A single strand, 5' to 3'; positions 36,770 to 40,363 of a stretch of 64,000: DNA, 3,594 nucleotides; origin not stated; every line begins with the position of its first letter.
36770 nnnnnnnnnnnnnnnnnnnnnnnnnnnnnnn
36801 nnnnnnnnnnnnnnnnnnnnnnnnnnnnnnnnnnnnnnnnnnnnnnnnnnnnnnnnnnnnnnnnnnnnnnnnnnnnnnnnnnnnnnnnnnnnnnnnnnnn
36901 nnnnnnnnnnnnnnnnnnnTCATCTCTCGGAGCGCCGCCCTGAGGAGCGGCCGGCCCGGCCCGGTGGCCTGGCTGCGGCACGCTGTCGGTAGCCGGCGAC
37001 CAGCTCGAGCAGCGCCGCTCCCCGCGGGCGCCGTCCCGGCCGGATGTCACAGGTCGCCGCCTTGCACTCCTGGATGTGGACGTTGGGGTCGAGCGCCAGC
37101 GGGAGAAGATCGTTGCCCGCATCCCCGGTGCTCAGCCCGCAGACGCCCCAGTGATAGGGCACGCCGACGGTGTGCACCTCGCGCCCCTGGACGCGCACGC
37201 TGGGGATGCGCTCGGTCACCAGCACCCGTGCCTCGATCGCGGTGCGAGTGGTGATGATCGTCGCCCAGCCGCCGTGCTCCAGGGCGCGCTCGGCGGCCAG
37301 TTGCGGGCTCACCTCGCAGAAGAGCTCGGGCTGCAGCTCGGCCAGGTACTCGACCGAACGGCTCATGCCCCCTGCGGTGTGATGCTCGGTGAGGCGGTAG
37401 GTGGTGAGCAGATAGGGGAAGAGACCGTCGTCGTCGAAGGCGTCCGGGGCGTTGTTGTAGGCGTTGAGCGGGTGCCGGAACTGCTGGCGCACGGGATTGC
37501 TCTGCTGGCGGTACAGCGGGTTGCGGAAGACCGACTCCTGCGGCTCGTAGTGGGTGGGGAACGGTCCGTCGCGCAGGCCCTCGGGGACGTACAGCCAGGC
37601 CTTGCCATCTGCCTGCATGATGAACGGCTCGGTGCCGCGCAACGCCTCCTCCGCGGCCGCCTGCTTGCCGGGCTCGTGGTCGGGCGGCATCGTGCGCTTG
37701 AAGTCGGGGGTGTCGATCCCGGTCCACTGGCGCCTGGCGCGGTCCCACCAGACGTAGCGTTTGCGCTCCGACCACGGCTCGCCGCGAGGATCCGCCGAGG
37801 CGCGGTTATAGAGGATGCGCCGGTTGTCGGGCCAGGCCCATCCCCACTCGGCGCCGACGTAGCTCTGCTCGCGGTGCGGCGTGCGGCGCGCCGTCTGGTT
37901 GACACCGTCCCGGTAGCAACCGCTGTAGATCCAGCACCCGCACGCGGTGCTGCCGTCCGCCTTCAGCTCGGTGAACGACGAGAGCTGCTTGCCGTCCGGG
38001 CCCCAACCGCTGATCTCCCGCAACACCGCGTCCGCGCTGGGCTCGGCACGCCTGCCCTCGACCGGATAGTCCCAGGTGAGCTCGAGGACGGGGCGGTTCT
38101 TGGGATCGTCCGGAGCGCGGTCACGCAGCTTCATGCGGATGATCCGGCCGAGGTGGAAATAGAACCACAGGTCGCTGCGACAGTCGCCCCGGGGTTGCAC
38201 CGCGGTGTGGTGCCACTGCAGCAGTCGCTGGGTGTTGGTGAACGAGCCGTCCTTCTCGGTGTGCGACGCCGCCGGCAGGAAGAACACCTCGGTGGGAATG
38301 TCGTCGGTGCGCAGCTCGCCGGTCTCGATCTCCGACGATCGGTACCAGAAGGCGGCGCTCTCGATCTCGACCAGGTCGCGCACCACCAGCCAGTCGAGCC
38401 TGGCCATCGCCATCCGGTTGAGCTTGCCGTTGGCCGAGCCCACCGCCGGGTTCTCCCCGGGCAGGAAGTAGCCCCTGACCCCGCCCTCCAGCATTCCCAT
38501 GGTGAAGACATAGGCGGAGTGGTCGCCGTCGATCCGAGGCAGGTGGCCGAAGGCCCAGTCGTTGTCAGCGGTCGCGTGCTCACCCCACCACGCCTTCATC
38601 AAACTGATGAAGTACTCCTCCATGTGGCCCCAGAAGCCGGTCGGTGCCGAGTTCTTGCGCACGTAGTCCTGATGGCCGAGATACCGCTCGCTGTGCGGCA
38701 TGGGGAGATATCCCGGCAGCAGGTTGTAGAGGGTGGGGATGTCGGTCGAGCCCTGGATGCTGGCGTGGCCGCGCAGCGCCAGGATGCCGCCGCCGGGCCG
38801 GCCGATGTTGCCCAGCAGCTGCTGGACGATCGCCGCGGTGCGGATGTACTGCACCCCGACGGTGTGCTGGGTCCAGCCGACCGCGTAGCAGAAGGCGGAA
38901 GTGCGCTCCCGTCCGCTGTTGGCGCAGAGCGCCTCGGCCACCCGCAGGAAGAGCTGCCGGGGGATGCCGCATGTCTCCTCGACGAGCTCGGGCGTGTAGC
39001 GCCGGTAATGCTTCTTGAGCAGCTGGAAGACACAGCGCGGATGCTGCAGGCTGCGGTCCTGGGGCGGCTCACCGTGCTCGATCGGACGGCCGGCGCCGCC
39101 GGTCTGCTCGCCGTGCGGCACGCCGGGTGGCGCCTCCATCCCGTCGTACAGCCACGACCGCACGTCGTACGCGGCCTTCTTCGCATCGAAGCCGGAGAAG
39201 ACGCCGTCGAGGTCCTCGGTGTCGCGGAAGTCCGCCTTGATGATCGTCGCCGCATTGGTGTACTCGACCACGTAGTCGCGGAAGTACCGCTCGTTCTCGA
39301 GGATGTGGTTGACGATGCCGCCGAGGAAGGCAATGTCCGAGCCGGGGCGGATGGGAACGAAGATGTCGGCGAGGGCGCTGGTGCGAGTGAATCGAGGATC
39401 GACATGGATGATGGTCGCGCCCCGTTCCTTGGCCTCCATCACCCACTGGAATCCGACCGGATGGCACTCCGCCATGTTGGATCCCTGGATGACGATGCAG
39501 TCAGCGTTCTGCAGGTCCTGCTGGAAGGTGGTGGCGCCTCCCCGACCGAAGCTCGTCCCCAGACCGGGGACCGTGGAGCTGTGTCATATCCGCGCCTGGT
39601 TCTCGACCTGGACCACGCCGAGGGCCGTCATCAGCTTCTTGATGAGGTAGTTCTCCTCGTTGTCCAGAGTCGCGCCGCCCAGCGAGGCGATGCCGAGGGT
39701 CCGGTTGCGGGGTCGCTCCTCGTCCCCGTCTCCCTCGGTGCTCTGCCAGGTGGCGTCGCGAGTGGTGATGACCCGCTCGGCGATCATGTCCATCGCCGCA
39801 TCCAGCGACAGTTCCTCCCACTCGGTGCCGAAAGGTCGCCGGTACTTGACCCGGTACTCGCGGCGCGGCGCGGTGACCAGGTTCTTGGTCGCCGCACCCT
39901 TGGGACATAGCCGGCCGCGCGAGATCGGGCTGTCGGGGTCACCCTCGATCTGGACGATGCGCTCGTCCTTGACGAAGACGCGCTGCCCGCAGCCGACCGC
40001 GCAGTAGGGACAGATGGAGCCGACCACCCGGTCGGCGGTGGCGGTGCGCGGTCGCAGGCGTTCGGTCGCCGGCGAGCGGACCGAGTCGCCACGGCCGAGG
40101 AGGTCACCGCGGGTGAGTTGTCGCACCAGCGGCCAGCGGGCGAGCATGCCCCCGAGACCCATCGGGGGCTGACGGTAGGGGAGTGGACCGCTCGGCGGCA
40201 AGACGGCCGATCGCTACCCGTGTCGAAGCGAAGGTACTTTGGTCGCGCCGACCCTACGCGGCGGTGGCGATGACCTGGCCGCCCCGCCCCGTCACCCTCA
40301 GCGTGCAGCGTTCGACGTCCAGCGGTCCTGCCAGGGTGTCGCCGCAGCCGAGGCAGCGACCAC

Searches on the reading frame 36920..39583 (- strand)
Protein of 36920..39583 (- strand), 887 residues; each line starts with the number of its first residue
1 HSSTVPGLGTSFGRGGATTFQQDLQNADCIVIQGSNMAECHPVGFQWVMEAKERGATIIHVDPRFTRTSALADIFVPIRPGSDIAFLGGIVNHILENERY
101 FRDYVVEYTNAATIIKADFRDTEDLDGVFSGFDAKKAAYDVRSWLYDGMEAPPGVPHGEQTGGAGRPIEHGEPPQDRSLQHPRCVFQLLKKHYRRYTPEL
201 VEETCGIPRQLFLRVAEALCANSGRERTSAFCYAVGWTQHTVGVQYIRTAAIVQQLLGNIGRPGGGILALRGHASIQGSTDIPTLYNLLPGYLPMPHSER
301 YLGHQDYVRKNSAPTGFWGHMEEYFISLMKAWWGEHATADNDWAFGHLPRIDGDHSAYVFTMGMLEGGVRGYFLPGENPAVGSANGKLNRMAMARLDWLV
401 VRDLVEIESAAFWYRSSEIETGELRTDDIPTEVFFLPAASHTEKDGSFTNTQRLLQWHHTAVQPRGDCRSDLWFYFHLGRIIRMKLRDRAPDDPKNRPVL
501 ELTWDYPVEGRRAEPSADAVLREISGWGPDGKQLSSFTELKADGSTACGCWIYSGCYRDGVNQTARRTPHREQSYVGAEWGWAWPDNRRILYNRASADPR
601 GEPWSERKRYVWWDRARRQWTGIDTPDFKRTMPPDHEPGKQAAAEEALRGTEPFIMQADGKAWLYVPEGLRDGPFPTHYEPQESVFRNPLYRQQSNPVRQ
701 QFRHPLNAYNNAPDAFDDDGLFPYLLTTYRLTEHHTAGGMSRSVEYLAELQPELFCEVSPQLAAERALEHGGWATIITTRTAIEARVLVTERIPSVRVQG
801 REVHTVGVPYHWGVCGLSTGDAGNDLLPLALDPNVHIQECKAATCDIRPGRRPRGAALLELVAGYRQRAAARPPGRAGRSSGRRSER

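Call 20: search_protein_families(library=pfam, proteins=[window:36920-39583:-], max_evalue=0.001)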
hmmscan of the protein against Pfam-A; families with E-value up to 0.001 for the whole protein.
window:36920-39583:- (887 aa): 2 families
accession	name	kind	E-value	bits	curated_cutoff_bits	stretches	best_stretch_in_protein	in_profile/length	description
PF00384.28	Molybdopterin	-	2.7e-20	73.2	24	2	22-403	103-293/353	Molybdopterin oxidoreductase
PF01568.27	Molydop_binding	-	8.7e-12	45.5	26.8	1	725-841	2-107/110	Molydopterin dinucleotide binding domain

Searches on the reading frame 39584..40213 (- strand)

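Call 20: search_protein_families(library=pfam, proteins=[window:39584-40213:-], max_evalue=0.001)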
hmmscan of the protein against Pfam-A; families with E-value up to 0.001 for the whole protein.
window:39584-40213:- (209 aa): 1 family
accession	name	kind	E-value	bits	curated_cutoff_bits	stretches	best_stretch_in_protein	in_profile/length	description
PF04879.21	Molybdop_Fe4S4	-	1.1e-18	67.4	22.7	1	62-109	2-49/55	Molybdopterin oxidoreductase Fe4S4 domain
